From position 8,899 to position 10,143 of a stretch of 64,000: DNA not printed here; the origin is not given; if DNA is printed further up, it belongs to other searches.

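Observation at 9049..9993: HNH nuclease fused to an uncharacterised C-terminal domain, convergent with the PD-(D/E)xK-like gene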

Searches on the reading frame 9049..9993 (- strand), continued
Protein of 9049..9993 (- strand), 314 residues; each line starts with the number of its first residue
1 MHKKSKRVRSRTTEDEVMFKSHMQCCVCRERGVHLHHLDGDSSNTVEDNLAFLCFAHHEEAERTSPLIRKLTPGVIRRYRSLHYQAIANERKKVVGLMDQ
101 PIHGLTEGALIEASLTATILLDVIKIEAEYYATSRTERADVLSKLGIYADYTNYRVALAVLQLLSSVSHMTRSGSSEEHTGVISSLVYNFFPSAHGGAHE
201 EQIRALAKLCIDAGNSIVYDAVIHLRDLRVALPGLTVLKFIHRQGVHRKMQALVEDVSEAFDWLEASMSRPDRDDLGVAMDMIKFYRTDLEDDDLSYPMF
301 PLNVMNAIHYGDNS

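Call 46: search_protein_families(library=pfam, proteins=[L013:8951-10060:+, L014:5533-7281:+, L014:9185-9814:+, L015:527-1075:+, L016:9020-9670:-, L016:9878-11146:-, L017:5166-6620:+, L017:6617-8740:+, L019:973-1584:+, L024:9126-10346:+], max_evalue=0.01)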
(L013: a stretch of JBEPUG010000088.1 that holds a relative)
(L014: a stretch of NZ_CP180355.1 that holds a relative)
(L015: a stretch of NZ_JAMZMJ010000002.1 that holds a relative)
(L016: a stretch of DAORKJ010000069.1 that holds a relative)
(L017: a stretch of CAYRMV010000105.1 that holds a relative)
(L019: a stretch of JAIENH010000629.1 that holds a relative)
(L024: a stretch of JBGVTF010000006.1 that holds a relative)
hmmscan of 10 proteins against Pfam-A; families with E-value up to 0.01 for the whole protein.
L013:8951-10060:+ (369 aa): 0 families

L014:5533-7281:+ (582 aa): 1 family
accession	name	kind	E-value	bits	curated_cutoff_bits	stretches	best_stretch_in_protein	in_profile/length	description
PF03235.19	GmrSD_N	-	1.5e-32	113.7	33.2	1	10-260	2-197/199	GmrSD restriction endonuclease, N-terminal domain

L014:9185-9814:+ (209 aa): 2 families
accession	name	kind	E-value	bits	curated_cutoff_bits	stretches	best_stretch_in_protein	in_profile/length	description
PF04981.18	NMD3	-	0.0051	16.8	24.9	1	4-32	1-30/243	NMD3 family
PF04556.18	DpnII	-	0.0082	15.9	23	0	62-132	147-214/278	DpnII restriction endonuclease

L015:527-1075:+ (182 aa): 0 families

L016:9020-9670:- (216 aa): 2 families
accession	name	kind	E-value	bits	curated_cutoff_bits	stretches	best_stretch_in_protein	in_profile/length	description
PF14277.12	DUF4364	-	4.8e-06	26.9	26.9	1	111-161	22-71/162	Domain of unknown function (DUF4364)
PF14947.12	HTH_45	-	0.00076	19.9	25.5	1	112-160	24-66/77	Winged helix-turn-helix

L016:9878-11146:- (422 aa): 4 families
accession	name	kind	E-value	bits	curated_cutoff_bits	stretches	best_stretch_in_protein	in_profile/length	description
PF14870.12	PSII_BNR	-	1.1e-13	51.6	27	1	19-117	7-103/303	Photosynthesis system II assembly factor YCF48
PF02012.26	BNR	-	7.9e-06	25.5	27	0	286-295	2-11/12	BNR/Asp-box repeat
PF18962.6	Por_Secre_tail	-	0.0019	18.9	27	1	352-416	1-70/75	Secretion system C-terminal sorting domain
PF15902.12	Sortilin-Vps10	-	0.0043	16.3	33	0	92-109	93-390/446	Sortilin, neurotensin receptor 3,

L017:5166-6620:+ (484 aa): 1 family
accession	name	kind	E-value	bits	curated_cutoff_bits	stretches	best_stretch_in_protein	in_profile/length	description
PF13289.12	SIR2_2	-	2.4e-11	44.4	24.5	1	242-401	2-108/141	SIR2-like domain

L017:6617-8740:+ (707 aa): 5 families
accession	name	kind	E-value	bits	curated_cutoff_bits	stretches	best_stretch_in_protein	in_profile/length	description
PF01935.23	DUF87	-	2.4e-25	90.4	23.2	1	143-326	2-176/220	Helicase HerA, central domain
PF01580.24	FtsK_SpoIIIE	-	6.2e-06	26.3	24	0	145-188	21-63/221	FtsK/SpoIIIE family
PF10412.15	TrwB_AAD_bind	-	0.00012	21.6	20.5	1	165-220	16-63/387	Type IV secretion-system coupling protein DNA-binding domain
PF12846.13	AAA_10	-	0.00087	18.9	27.5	0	165-248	22-97/362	AAA-like domain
PF07042.17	TrfA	-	0.0075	15.8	22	0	314-416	37-134/282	TrfA protein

L019:973-1584:+ (203 aa): 1 family
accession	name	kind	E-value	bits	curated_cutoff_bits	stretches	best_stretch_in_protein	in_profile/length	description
PF06271.18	RDD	-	2e-11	44.8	24.1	1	35-160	6-137/137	RDD family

L024:9126-10346:+ (406 aa): 0 families

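Call 47: search_protein_families(library=pfam, proteins=[L016:11152-15021:-, L018:9062-9850:+, L018:7278-7835:-, L017:3552-3995:+, L017:3016-3555:+, L015:2635-3423:+, L015:3420-4211:+, L013:7400-7888:-, L014:7475-7813:+, L018:3781-6621:+], max_evalue=0.01)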
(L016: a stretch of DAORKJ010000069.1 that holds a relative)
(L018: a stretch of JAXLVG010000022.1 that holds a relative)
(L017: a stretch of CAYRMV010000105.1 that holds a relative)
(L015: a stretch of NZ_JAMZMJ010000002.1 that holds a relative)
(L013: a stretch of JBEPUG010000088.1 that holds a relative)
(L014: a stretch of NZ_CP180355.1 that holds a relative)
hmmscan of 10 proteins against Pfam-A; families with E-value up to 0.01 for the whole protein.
L016:11152-15021:- (1289 aa): 3 families
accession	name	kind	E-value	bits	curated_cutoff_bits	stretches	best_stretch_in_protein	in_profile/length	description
PF25778.1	DUF7948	-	7.9e-28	98.4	27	1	466-678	1-211/214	Domain of unknown function (DUF7948)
PF06739.17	SBBP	-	1.8e-11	44.2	20.5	1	145-170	8-34/38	Beta-propeller repeat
PF18962.6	Por_Secre_tail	-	1.1e-10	42.1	27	1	1219-1287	1-75/75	Secretion system C-terminal sorting domain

L018:9062-9850:+ (262 aa): 0 families

L018:7278-7835:- (185 aa): 0 families

L017:3552-3995:+ (147 aa): 0 families

L017:3016-3555:+ (179 aa): 0 families

L015:2635-3423:+ (262 aa): 1 family
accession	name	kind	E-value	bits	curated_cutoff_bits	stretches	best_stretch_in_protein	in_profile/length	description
PF09407.15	AbiEi_1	-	3.5e-19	69.9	22.2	1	68-211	2-142/142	AbiEi antitoxin C-terminal domain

L015:3420-4211:+ (263 aa): 1 family
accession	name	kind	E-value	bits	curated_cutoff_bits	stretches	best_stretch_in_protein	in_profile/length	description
PF08843.17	AbiEii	-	1.5e-37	130.2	22.5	1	30-244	1-224/238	Nucleotidyl transferase AbiEii toxin, Type IV TA system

L013:7400-7888:- (162 aa): 0 families

L014:7475-7813:+ (112 aa): 0 families

L018:3781-6621:+ (946 aa): 7 families
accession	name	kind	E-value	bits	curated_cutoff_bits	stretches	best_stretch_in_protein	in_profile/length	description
PF20473.4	MmeI_Mtase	-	4.4e-90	301.8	27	1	358-616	3-258/259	MmeI, DNA-methyltransferase domain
PF20466.3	MmeI_TRD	-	3.2e-67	226.3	27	1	640-841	2-206/207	MmeI, target recognition domain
PF20464.3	MmeI_N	-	3.2e-40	138.8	27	1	28-190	2-180/181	MmeI, N-terminal domain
PF20467.3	MmeI_C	-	1.4e-35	121.8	27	1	846-924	4-82/83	MmeI, C-terminal domain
PF20465.4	MmeI_hel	-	1.5e-22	80.6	27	1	203-281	1-75/75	MmeI, helicase spacer domain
PF07669.17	Eco57I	-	1.2e-09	38.9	25.3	1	427-561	3-140/171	Eco57I restriction-modification methylase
PF02384.22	N6_Mtase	-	8.5e-06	25.7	20.4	1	378-517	50-148/311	N-6 DNA Methylase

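Call 49: search_protein_families(library=pfam, alignment_id=A5, max_evalue=0.01)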
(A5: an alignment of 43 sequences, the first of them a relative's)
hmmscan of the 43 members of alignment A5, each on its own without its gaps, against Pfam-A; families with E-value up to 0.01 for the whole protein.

A. member 1, P0059 (410 aa): 0 families

B. families by the number of members that match (of 43 scanned): 11 families
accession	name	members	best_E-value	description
PF04471.18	Mrr_cat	25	2.1e-07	Restriction endonuclease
PF19964.5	EAD11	6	2.2e-13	Effector-associated domain 11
PF13391.12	HNH_2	3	0.00074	HNH endonuclease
PF21941.2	SMEK_N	1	6.1e-27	SMEK domain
PF13271.11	DUF4062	1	2.3e-15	Domain of unknown function (DUF4062)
PF11536.14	DUF3226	1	0.0019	Protein of unknown function (DUF3226)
PF18523.7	Sld3_N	1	0.0023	Sld3 N-terminal domain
PF13676.11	TIR_2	1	0.0033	TIR domain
PF03345.20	OST48_N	1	0.0034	OST48, N-terminal domain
PF20469.4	OLD-like_TOPRIM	1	0.0084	Overcoming lysogenization defect protein-like, TOPRIM domain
PF11934.14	DUF3452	1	0.0092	Domain of unknown function (DUF3452)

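Call 55: list_cluster_members(proteins=[P0017, P0019, P0020, P0021, P0065, P0068, P0067, P0079, P0111, P0129])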
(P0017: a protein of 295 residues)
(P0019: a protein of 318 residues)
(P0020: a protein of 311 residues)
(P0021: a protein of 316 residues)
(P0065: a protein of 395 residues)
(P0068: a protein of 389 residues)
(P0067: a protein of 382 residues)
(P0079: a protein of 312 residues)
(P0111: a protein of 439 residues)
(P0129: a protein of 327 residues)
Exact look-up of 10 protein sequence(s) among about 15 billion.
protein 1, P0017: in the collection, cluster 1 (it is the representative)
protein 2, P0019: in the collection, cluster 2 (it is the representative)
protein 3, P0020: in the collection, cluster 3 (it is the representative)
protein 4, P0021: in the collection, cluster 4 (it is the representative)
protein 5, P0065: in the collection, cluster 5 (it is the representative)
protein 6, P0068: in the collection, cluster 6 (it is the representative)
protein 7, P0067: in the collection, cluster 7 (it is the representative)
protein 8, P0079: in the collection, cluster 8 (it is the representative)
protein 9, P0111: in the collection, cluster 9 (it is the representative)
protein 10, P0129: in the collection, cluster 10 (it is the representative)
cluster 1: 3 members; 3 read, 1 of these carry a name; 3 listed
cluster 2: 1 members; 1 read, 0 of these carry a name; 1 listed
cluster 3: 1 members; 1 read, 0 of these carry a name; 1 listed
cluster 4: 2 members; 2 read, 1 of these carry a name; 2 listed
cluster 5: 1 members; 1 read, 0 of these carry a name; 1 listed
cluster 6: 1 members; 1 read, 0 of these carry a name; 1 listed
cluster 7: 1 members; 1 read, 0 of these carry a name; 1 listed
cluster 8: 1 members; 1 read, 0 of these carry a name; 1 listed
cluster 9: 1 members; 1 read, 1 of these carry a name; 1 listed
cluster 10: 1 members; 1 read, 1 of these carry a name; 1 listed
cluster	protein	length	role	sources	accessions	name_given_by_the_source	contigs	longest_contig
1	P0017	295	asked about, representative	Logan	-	-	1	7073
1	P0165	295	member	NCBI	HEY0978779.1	MAG TPA: hypothetical protein VGE21_15005 [Flavobacteriales bacterium]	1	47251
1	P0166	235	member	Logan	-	-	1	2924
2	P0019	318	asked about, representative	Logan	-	-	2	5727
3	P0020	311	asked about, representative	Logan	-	-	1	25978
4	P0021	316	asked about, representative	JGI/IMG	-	hypothetical protein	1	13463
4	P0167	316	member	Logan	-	-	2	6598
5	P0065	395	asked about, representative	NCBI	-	-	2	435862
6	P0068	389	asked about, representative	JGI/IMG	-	-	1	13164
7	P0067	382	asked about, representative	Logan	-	-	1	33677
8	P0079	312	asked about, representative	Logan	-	-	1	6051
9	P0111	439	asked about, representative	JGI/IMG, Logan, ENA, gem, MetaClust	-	\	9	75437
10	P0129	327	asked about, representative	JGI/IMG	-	hypothetical protein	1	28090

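Call 56: find_encoding_contigs(protein=P0079, flank=6000, max_places=3)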
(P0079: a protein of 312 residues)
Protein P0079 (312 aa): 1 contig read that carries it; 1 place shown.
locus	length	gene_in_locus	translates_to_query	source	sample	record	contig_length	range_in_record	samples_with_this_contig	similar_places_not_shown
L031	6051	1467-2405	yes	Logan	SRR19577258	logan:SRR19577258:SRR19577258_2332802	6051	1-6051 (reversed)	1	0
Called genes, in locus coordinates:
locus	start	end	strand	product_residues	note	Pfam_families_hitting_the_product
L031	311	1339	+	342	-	PF14280:DUF4365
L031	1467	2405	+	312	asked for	PF19964:EAD11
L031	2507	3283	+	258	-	PF01844:HNH, PF14279:HNH_5 (weak)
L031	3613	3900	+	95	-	-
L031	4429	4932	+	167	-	-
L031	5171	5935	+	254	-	PF20240:DUF6597 (weak), PF23713:WHD_Egal (faint), PF00165:HTH_AraC (faint), PF12833:HTH_18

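Call 57: find_encoding_contigs(protein=P0065, flank=8000, max_places=3)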
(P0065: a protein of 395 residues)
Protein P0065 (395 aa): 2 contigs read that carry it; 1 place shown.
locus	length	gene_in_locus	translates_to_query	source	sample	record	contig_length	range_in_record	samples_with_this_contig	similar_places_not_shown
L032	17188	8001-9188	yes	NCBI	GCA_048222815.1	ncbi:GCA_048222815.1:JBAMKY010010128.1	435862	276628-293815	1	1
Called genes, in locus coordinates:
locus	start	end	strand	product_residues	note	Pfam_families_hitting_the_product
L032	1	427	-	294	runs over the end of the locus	PF16872:putAbiC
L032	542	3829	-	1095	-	PF02811:PHP, PF07733:DNA_pol3_alpha, PF17657:DNA_pol3_finger, PF14579:HHH_6, PF01336:tRNA_anti-codon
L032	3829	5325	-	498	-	PF00817:IMS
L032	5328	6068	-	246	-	-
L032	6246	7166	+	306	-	-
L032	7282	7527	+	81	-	-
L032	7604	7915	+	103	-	-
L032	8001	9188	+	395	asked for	-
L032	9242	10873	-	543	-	-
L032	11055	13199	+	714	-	PF00580:UvrD-helicase, PF13245:AAA_19, PF13538:UvrD_C_2 (faint), PF13087:AAA_12 (faint), PF13361:UvrD_C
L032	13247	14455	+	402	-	-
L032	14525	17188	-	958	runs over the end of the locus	-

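Call 58: search_protein_families(library=pfam, proteins=[L031:2507-3283:+, L031:311-1339:+, L031:3613-3900:+, L031:4429-4932:+, L032:9242-10873:-, L032:13247-14455:+, L032:6246-7166:+], max_evalue=0.1)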
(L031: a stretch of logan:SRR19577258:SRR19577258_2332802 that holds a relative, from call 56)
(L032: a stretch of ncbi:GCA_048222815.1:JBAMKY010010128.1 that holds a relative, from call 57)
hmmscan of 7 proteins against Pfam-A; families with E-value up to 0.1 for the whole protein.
L031:2507-3283:+ (258 aa): 3 families
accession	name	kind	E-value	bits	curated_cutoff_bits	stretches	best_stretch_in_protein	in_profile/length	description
PF01844.29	HNH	-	7.4e-08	32.9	21.4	1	195-235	11-47/47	HNH endonuclease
PF14279.12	HNH_5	-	5.5e-07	29.9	27.5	1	185-235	1-46/56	HNH endonuclease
PF13395.12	HNH_4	-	0.0032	17.8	22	1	196-235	10-51/54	HNH endonuclease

L031:311-1339:+ (342 aa): 2 families
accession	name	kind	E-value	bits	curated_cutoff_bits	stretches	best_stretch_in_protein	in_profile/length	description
PF14280.11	DUF4365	-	2.6e-32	112.2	24.3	1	18-145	3-131/139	Domain of unknown function (DUF4365)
PF08847.16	Crr6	-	0.00036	20.7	25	1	184-263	2-83/150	Chlororespiratory reduction 6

L031:3613-3900:+ (95 aa): 0 families

L031:4429-4932:+ (167 aa): 0 families

L032:9242-10873:- (543 aa): 1 family
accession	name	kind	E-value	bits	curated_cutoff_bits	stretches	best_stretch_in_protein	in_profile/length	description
PF03008.20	DUF234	-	0.082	13.8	22.5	0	397-421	67-91/100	Archaea bacterial proteins of unknown function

L032:13247-14455:+ (402 aa): 1 family
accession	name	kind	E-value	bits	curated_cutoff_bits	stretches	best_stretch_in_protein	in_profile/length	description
PF16895.10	DUF5085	-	0.034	15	30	0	155-200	95-140/141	Domain of unknown function (DUF5085)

L032:6246-7166:+ (306 aa): 1 family
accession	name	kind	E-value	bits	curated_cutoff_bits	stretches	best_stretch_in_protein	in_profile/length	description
PF02810.21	SEC-C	-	0.00099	19.4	20.4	1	20-36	2-18/19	SEC-C motif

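Call 66: search_dna_similar(query=window:9049-9993:-, collection=phages, mode=protein, max_evalue=0.001, max_rows=15)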
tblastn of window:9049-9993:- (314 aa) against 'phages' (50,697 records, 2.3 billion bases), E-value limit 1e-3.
No match.

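Call 67: search_dna_similar(query=window:9049-9993:-, collection=plasmids, mode=protein, max_evalue=0.001, max_rows=15)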
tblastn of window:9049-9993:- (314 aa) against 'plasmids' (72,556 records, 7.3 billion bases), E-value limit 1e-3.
Records with a match: 10; places in all: 10; records where one place covers at least 80% of the query: 0.
Best place of each record, by identity: <60% 10.
By first word of the organism name: Agrobacterium 10.
By predicted mobility (MOB-suite, as given by PLSDB): conjugative 10.
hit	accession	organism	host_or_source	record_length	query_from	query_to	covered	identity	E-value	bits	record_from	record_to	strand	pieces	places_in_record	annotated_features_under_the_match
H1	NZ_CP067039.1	Agrobacterium fabrum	-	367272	1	134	43%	27.8%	4e-6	56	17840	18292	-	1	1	hypothetical protein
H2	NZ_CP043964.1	Agrobacterium fabrum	Prosopis cineraria,pure bacterial ...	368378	1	134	43%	27.8%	4e-6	56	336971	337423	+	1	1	hypothetical protein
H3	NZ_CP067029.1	Agrobacterium fabrum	-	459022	1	134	43%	27.8%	4e-6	56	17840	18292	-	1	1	hypothetical protein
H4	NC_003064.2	Agrobacterium fabrum str. C58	-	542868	1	134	43%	27.8%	4e-6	56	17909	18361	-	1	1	hypothetical protein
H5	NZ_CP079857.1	Agrobacterium fabrum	-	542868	1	134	43%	27.8%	4e-6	56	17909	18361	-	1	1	hypothetical protein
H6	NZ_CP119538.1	Agrobacterium fabrum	-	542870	1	134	43%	27.8%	4e-6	56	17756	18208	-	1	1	hypothetical protein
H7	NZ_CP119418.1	Agrobacterium fabrum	-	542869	1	134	43%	27.8%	4e-6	56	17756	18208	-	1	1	hypothetical protein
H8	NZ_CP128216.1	Agrobacterium fabrum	whole organism,plant root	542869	1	134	43%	27.8%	4e-6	56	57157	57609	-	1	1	hypothetical protein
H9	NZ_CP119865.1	Agrobacterium fabrum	-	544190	1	134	43%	27.8%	4e-6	56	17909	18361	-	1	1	hypothetical protein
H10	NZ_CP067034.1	Agrobacterium fabrum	-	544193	1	134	43%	27.8%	4e-6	56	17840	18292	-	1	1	hypothetical protein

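Call 68: predict_structure(alignment_id=A3)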
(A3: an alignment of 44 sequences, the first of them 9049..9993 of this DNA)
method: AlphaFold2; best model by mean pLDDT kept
length: 314 residues; sequences in the alignment: 44
mean_pLDDT: 93.3   pTM: 0.74
mean pLDDT of the five models: 93.3, 93.1, 92.9, 90.8, 90.4
residues with pLDDT >= 90: 267; 70-90: 28; 50-70: 17; < 50: 2
segments of 3 or more residues with pLDDT < 50: none
pLDDT, mean of each block of 10 residues (from residue 1): 63 94 98 97 95 98 93 98 96 76 78 95 98 97 98 96 98 97 98 82 96 99 97 99 96 98 98 96 98 95 94 49
secondary structure, 60 per line:
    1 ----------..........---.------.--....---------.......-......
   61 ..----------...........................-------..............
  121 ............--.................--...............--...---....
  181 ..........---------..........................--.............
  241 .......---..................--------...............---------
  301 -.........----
elements in order: H11-20 E34-37 E50-53 H55-62 H73-99 H107-132 H135-151 H154-168 H177-190 H200-225 H228-247 H251-268 H277-291 H302-310

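Call 90: fold_search(model_id=the predicted structure, library=viral)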
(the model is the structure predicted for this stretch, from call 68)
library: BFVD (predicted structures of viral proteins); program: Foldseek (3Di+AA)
matches with E <= 10: 287; with E <= 0.001: 0
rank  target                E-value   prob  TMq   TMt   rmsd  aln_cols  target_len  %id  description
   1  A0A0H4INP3            4.2e-02  1.00  0.19  0.26   3.7        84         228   23  Putative HNH endonuclease [Brucella phage 110_19]
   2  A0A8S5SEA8            8.8e-02  1.00  0.20  0.62   3.4        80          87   22  HNHc [Siphoviridae sp. ct3q24]
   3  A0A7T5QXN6            1.4e-01  0.44  0.22  0.07  25.6       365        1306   12  Uncharacterized protein [Cronobacter phage A24]
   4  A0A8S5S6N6            1.4e-01  0.98  0.16  0.26  16.2       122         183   10  Endonuclease [Siphoviridae sp. ctqwY3]
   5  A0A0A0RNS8            2.2e-01  1.00  0.21  0.26  10.9       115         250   16  HNH homing endonuclease [Bacillus phage Pascal]
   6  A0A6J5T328            3.0e-01  0.98  0.19  0.25  15.8       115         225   16  HNHc domain containing protein [uncultured Caudovirales phage]
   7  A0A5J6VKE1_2          4.0e-01  0.54  0.26  0.12  16.6       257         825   12  Uncharacterized protein [Megaviridae environmental sample]
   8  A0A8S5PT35            4.2e-01  1.00  0.18  0.54   3.7        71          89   21  Recombination endonuclease VII [Myoviridae sp. ctzS633]
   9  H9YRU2                4.2e-01  0.92  0.15  0.36  10.4       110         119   21  (no name in the UniProt tables at hand)
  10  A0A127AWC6            4.5e-01  0.99  0.19  0.25   4.8        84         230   24  HNH-type endonuclease [Bacillus phage SP-15]
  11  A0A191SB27            4.7e-01  0.99  0.19  0.42  11.5       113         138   15  (no name in the UniProt tables at hand)
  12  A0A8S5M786            5.0e-01  0.12  0.13  0.05  23.0       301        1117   12  Terminase [Siphoviridae sp. ctrgt10]
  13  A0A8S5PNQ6            5.2e-01  0.94  0.15  0.31  15.1       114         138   16  HNH endonuclease [Siphoviridae sp. ctAiL5]
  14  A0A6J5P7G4            5.4e-01  0.96  0.19  0.28  11.7       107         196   14  HNHc domain containing protein [uncultured Caudovirales phage]
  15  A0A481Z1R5            5.4e-01  0.41  0.24  0.25  16.9       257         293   10  Middle domain of initiation factor 4G [Mimivirus LCMiAC02]
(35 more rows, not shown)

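Call 92: search_solved_structures(query=A5, max_evalue=10)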
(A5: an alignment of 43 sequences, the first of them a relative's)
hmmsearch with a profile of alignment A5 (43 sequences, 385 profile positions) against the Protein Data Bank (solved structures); distinct sequences matched with E-value up to 10: 4.
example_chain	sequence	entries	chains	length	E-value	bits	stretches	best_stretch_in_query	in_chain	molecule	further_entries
9r1l_A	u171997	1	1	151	0.16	14.5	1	33-138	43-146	sc-apCC-4-SN38-1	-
9ugr_A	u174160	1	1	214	0.46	13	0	316-348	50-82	Syn-F4-Link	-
6vp9_A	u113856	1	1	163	1.6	11.3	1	235-274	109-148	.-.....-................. 20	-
7stx_A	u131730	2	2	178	1.8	11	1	235-274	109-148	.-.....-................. 20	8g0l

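Call 93: find_encoding_contigs(protein=P0067, flank=7000, max_places=2)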
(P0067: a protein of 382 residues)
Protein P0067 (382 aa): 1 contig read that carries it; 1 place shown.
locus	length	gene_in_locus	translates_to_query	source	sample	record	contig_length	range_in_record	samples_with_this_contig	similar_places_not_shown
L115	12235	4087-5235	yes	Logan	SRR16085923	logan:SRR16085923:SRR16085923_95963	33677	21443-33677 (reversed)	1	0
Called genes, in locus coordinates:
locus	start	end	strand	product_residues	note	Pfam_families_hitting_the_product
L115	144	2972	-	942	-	PF00704:Glyco_hydro_18, PF19081:Ig_7, PF17957:Big_7, PF18962:Por_Secre_tail (weak)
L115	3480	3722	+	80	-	PF00581:Rhodanese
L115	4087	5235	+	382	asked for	PF13271:DUF4062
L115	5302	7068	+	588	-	PF13271:DUF4062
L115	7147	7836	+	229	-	-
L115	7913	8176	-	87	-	-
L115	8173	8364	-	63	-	-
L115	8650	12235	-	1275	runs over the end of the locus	-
